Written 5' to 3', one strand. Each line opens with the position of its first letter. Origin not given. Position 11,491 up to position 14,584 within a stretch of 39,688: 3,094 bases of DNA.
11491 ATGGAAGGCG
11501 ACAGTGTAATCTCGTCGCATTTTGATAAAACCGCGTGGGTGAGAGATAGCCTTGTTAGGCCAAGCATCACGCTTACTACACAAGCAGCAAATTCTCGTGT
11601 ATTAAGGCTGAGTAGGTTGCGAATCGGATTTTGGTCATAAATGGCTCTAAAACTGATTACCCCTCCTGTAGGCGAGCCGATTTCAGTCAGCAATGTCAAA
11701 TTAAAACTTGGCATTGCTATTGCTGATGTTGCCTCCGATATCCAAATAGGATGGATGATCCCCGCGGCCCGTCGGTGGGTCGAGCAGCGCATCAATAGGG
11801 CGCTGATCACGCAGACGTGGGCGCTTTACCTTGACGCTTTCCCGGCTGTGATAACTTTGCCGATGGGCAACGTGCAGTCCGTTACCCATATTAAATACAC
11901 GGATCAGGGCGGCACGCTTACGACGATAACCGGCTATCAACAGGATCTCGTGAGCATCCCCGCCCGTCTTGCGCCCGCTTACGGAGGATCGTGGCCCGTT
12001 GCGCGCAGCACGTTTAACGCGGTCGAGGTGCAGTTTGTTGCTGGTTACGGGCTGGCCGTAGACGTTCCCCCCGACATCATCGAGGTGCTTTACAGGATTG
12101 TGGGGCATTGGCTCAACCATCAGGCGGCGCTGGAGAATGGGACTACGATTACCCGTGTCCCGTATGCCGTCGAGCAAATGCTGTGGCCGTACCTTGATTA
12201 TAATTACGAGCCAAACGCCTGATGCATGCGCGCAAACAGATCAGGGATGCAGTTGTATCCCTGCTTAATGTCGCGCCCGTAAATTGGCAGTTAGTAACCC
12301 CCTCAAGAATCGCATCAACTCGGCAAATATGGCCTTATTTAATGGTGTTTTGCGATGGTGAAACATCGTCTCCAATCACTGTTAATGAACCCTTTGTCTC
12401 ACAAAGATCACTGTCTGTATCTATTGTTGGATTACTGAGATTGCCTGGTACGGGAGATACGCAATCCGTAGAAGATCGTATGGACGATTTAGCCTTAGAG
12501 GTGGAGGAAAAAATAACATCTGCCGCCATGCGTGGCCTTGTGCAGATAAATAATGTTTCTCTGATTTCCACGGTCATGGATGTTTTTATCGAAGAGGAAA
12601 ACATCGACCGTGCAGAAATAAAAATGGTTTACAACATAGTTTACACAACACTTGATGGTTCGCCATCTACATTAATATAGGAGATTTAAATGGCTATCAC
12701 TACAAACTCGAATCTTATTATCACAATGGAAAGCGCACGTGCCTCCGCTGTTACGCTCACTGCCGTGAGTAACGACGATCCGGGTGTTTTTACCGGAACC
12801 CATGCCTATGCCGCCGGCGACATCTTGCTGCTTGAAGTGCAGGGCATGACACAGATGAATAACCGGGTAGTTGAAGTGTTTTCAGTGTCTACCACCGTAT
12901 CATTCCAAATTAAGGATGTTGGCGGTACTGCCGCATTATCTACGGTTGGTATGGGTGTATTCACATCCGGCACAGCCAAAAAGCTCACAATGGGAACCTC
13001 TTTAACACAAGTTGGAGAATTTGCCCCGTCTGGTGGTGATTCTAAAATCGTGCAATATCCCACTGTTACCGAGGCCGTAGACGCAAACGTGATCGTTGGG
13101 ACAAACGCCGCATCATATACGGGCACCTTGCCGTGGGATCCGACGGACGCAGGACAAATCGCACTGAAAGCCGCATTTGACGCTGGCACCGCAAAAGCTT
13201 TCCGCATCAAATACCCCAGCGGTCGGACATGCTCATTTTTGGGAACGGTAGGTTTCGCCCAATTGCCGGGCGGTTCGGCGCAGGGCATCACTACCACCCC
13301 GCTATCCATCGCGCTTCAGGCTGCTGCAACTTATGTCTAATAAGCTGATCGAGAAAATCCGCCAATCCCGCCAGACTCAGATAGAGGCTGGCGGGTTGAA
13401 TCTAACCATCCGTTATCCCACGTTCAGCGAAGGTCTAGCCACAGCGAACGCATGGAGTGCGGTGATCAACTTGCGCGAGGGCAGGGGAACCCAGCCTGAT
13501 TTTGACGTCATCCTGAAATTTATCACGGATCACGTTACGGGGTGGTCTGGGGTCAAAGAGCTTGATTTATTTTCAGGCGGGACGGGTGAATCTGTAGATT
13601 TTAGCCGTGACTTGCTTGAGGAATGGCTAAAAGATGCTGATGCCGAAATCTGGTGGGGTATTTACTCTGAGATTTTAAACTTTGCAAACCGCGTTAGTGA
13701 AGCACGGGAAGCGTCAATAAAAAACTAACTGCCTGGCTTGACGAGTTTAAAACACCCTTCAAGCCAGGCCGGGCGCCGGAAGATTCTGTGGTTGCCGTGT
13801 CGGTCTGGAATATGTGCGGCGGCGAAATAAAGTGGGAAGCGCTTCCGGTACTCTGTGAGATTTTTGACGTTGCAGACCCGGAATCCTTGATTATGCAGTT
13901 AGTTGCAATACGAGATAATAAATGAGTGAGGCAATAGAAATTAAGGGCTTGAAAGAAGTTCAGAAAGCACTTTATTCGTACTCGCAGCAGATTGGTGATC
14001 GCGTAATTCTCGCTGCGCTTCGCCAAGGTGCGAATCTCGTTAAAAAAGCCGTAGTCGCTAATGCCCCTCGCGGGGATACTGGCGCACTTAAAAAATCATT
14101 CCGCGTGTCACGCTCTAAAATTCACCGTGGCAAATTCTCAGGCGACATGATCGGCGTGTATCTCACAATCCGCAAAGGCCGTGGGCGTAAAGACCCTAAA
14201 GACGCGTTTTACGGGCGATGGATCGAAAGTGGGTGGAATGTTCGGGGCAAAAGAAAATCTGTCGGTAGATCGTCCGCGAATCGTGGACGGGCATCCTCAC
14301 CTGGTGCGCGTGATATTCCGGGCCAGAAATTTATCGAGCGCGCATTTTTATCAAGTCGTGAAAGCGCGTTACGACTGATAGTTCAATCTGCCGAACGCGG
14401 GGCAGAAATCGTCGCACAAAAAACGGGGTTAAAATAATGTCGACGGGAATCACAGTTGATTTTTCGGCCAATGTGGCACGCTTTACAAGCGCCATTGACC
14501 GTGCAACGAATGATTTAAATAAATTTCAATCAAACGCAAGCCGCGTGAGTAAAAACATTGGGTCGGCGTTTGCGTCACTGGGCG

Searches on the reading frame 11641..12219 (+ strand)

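Call 50: search_protein_families(library=pfam, proteins=[window:11641-12219:+], max_evalue=0.01)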
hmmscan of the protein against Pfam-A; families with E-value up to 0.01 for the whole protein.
window:11641-12219:+ (193 aa): 1 family
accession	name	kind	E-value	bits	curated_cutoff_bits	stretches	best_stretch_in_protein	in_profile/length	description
PF05135.19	Phage_connect_1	-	0.001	19.9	21.2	0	14-84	2-60/101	Phage gp6-like head-tail connector protein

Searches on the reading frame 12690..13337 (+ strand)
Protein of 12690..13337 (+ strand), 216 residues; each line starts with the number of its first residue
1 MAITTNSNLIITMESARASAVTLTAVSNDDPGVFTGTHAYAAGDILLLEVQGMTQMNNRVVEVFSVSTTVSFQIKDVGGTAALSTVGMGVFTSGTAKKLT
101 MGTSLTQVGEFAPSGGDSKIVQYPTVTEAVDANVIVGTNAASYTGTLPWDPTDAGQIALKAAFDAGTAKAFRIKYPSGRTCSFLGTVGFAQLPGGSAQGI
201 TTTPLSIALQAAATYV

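Call 51: search_protein_families(library=pfam, proteins=[window:12690-13337:+], max_evalue=0.01)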
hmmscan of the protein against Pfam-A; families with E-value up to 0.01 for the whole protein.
window:12690-13337:+ (216 aa): 3 families
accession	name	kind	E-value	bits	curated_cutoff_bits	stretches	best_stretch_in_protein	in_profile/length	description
PF08813.17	Phage_tail_3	-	1.7e-13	51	24.2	1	51-215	1-162/165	Phage tail tube protein, TTP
PF16461.11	Phage_TTP_12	-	2e-07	31.4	26.1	1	136-187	55-107/135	Lambda phage tail tube protein, TTP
PF16190.11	E1_FCCH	-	0.0011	19.5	29.5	1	38-78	14-55/70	Ubiquitin-activating enzyme E1 FCCH domain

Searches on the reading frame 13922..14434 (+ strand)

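Call 51: search_protein_families(library=pfam, proteins=[window:13922-14434:+], max_evalue=0.01)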
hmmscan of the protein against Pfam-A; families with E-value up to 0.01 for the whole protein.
window:13922-14434:+ (171 aa): 1 family
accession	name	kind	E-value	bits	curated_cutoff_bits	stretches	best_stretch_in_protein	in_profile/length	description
PF04883.17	HK97-gp10_like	-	7.7e-08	33.6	21.4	1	12-104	2-78/78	Bacteriophage HK97-gp10, putative tail-component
